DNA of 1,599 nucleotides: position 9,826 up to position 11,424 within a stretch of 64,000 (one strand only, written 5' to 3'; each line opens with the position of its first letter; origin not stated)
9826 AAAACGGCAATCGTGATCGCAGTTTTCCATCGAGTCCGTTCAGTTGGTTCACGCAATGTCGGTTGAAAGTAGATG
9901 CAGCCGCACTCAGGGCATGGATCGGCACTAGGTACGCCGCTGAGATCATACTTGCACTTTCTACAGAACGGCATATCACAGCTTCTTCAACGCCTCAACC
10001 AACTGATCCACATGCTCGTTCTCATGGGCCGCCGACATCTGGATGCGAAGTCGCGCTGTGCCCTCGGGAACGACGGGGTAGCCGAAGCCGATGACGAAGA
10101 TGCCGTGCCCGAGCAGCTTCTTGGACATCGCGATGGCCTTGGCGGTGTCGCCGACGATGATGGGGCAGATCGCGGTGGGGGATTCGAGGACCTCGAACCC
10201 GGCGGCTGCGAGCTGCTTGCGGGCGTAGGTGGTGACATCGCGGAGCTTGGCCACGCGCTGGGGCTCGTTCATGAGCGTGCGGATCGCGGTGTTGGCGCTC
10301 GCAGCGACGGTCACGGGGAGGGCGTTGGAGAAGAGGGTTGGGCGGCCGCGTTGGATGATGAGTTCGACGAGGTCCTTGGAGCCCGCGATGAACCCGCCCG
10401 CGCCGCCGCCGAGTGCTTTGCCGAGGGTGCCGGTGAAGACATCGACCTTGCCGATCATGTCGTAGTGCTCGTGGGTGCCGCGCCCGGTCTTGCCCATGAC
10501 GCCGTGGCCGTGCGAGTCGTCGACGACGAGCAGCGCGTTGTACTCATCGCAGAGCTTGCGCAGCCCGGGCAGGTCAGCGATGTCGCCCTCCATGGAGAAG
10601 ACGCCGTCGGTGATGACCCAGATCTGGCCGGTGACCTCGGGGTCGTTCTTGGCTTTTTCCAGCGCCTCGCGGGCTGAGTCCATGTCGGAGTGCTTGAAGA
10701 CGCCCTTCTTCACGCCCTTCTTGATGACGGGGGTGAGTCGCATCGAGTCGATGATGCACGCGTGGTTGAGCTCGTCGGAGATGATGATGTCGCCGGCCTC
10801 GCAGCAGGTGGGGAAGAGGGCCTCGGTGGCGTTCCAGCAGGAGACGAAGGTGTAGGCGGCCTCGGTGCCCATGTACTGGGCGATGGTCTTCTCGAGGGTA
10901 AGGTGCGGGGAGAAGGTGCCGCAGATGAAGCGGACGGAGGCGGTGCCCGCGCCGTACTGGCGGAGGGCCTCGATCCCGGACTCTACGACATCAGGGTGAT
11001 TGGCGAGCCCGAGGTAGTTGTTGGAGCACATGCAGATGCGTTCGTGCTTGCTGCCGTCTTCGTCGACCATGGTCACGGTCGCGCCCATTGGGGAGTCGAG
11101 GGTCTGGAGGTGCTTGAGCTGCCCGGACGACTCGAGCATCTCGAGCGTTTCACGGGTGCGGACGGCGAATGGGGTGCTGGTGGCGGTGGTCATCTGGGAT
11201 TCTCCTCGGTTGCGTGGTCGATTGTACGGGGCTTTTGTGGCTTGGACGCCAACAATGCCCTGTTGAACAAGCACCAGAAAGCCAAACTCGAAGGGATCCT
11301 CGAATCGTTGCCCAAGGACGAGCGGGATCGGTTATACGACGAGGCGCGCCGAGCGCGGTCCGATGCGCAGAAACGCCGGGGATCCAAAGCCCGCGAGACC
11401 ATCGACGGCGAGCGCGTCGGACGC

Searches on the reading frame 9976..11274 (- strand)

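Call 35: search_protein_families(library=pfam, max_evalue=0.0001, proteins=[window:9976-11274:-])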
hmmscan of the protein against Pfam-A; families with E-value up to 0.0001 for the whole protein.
window:9976-11274:- (432 aa): 2 families
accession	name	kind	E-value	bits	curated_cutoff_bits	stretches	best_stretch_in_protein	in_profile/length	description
PF00155.27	Aminotran_1_2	-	4.7e-53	181.1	19.7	1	81-429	5-361/361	Aminotransferase class I and II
PF00202.27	Aminotran_3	-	2.7e-06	26.8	30.5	1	235-431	213-401/403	Aminotransferase class-III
